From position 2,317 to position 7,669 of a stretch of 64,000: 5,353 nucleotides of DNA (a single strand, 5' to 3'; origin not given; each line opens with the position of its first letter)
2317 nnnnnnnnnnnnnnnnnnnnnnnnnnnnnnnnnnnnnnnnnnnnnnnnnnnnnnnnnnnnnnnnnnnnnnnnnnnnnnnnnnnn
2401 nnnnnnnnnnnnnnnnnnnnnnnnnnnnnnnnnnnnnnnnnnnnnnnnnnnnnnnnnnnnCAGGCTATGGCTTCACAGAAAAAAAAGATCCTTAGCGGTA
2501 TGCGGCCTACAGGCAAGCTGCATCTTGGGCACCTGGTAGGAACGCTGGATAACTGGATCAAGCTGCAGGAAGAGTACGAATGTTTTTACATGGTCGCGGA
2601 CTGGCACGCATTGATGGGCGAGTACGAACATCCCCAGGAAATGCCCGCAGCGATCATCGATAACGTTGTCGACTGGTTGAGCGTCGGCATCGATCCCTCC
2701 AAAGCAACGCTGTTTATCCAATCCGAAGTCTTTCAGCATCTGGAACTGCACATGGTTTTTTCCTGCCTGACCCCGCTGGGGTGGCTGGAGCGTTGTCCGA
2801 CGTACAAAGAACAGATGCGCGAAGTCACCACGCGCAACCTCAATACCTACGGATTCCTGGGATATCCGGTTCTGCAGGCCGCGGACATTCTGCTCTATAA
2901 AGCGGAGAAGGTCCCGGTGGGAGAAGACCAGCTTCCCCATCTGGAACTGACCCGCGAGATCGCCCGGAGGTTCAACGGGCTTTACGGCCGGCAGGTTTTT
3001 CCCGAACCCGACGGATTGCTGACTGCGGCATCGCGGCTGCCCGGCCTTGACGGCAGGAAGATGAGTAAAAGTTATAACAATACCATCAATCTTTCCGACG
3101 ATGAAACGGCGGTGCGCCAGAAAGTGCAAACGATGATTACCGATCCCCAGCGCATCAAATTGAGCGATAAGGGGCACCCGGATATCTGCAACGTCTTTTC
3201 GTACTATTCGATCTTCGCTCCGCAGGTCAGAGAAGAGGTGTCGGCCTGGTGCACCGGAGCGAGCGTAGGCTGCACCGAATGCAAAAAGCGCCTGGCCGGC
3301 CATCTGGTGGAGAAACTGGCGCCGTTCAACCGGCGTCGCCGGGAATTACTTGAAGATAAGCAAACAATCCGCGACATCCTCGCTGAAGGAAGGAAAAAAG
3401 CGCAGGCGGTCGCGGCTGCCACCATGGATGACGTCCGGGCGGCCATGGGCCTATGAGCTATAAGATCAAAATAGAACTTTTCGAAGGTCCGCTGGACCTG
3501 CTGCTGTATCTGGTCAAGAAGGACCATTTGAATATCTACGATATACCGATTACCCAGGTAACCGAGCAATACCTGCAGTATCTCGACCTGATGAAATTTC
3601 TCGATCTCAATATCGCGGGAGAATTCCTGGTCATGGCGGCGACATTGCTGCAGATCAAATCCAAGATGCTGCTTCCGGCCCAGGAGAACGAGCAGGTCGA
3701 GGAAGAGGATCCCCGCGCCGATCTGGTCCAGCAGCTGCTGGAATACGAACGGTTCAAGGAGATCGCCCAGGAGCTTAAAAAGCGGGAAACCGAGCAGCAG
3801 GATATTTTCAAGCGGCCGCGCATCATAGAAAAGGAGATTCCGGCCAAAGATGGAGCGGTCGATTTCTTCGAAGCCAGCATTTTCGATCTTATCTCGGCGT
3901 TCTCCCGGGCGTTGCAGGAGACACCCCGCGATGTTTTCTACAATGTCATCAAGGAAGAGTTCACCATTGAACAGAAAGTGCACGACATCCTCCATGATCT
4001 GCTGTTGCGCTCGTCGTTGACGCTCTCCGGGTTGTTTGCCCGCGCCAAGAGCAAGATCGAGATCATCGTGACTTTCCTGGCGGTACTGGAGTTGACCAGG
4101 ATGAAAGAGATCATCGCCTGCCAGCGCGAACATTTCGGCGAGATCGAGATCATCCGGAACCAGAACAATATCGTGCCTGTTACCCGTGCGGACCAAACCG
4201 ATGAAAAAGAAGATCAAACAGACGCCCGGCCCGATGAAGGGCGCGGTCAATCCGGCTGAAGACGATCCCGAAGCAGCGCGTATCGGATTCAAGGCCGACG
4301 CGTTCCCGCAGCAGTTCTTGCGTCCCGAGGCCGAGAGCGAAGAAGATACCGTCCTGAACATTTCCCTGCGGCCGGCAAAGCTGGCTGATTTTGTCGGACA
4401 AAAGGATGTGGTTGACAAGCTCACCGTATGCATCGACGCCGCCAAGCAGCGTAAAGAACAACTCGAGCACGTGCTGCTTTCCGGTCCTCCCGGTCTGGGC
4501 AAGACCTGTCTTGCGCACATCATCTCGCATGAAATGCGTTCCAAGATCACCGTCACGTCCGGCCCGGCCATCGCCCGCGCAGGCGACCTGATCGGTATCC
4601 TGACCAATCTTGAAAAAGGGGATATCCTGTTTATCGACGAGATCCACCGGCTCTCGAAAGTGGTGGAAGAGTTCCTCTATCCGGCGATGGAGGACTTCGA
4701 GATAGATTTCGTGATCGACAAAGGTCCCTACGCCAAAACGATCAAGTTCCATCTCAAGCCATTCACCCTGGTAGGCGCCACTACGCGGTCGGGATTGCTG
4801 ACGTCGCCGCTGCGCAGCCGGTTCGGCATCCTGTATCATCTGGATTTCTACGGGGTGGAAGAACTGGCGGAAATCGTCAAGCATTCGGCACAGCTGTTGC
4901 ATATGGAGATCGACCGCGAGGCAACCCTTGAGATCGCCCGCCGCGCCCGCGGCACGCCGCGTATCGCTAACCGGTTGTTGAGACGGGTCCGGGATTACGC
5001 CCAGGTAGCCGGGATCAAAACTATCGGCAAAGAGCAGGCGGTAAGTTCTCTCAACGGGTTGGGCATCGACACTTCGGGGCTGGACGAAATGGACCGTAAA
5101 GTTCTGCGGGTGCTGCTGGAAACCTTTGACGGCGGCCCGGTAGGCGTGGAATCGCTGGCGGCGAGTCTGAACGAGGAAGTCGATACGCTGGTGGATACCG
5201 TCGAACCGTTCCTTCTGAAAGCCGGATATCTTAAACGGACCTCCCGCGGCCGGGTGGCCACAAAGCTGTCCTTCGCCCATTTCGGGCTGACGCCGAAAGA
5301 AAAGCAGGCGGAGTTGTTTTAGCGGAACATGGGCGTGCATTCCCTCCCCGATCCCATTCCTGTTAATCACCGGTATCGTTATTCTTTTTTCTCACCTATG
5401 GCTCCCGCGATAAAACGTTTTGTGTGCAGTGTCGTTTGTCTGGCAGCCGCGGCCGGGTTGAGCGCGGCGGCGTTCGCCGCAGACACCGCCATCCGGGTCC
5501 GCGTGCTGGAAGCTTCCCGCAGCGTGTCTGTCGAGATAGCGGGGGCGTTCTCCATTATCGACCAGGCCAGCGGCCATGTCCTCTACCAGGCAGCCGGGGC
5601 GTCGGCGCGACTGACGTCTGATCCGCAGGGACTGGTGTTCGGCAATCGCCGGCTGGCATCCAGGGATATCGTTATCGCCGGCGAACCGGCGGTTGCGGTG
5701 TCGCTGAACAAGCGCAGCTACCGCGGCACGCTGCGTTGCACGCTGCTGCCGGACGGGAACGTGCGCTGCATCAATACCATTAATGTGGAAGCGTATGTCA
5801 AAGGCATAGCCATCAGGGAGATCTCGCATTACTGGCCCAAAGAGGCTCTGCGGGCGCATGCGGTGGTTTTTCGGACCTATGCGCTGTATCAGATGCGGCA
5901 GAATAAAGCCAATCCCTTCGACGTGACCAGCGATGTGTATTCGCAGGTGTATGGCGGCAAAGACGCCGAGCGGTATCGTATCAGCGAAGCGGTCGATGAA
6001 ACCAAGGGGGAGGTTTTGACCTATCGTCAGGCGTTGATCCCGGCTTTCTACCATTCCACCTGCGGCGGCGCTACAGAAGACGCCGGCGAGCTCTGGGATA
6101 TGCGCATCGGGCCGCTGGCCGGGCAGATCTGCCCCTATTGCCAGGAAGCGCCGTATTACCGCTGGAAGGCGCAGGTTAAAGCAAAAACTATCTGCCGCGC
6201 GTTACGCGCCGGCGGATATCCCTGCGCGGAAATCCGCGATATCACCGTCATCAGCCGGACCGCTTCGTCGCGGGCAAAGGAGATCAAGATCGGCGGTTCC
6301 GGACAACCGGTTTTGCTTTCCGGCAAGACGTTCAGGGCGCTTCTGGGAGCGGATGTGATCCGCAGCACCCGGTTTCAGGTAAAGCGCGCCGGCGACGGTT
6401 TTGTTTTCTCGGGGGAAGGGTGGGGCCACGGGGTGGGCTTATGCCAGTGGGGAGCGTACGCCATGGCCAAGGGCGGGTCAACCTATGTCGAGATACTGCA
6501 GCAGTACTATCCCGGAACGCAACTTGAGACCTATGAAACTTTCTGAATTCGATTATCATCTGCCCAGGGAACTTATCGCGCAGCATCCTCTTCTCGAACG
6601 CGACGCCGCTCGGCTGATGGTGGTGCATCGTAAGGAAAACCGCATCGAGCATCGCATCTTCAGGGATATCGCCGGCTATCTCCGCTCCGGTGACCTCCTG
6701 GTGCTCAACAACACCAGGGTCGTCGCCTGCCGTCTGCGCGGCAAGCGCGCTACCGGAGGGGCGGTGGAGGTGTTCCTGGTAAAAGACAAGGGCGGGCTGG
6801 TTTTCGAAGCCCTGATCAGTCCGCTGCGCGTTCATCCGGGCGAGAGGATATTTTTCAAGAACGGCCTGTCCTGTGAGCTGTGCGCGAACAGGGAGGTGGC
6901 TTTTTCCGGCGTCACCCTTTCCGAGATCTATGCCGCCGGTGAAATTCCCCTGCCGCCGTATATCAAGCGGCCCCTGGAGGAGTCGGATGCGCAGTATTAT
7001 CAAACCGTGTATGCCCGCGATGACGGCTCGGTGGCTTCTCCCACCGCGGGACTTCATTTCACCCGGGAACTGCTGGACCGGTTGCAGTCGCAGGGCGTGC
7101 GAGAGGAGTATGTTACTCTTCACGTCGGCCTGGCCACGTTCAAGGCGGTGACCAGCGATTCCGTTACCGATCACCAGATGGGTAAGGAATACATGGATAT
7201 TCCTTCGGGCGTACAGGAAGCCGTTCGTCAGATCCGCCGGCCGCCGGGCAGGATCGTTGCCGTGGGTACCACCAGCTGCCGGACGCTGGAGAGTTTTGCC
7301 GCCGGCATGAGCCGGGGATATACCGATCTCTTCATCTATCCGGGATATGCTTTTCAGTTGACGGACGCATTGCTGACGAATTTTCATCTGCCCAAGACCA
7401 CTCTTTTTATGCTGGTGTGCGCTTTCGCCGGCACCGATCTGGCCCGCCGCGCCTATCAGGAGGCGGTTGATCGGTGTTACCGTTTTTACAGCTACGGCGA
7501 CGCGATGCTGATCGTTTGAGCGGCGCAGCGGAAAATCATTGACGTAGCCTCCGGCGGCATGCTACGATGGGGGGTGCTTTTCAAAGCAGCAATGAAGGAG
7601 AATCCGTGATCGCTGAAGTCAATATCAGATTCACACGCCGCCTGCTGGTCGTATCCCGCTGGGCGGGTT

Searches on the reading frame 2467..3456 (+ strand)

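Call 17: search_protein_families(library=pfam, proteins=[window:2467-3456:+], max_evalue=0.00001)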
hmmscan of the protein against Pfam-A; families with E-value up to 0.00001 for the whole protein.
window:2467-3456:+ (329 aa): 1 family
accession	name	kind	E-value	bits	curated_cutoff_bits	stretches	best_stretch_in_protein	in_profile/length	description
PF00579.31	tRNA-synt_1b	-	8.2e-70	235.9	21.1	1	5-280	5-287/292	tRNA synthetases class I (W and Y)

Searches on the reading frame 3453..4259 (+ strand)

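Call 17: search_protein_families(library=pfam, proteins=[window:3453-4259:+], max_evalue=0.00001)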
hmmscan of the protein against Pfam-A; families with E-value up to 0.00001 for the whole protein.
window:3453-4259:+ (268 aa): 1 family
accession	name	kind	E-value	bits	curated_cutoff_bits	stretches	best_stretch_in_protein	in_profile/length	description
PF02616.19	SMC_ScpA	-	3.5e-41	142.2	24.6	1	20-233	1-229/232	Segregation and condensation protein ScpA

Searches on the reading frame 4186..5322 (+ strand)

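Call 17: search_protein_families(library=pfam, proteins=[window:4186-5322:+], max_evalue=0.00001)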
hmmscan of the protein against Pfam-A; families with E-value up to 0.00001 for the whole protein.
window:4186-5322:+ (378 aa): 5 families
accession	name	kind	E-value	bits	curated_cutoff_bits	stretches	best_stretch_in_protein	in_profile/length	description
PF05496.18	RuvB_N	-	1.1e-73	246.7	27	1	61-219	1-159/159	Holliday junction DNA helicase RuvB P-loop domain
PF17864.7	AAA_lid_4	-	5.8e-29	100.1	27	1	222-295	1-74/74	RuvB AAA lid domain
PF05491.19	RuvB_C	-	2.4e-23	82.3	24.7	1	297-366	2-71/72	RuvB C-terminal winged helix domain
PF00004.35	AAA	-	3.2e-19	70.1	21.2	1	96-218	1-128/131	ATPase family associated with various cellular activities (AAA)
PF07728.20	AAA_5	-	9.4e-09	35.8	22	1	95-213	1-139/139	AAA domain (dynein-related subfamily)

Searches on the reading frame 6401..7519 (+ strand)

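Call 17: search_protein_families(library=pfam, proteins=[window:6401-7519:+], max_evalue=0.00001)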
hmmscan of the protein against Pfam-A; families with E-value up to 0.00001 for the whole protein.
window:6401-7519:+ (372 aa): 1 family
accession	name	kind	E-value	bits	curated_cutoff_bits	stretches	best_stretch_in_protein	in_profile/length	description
PF02547.20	Queuosine_synth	-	1.2e-120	402.9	25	1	47-371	1-322/322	Queuosine biosynthesis protein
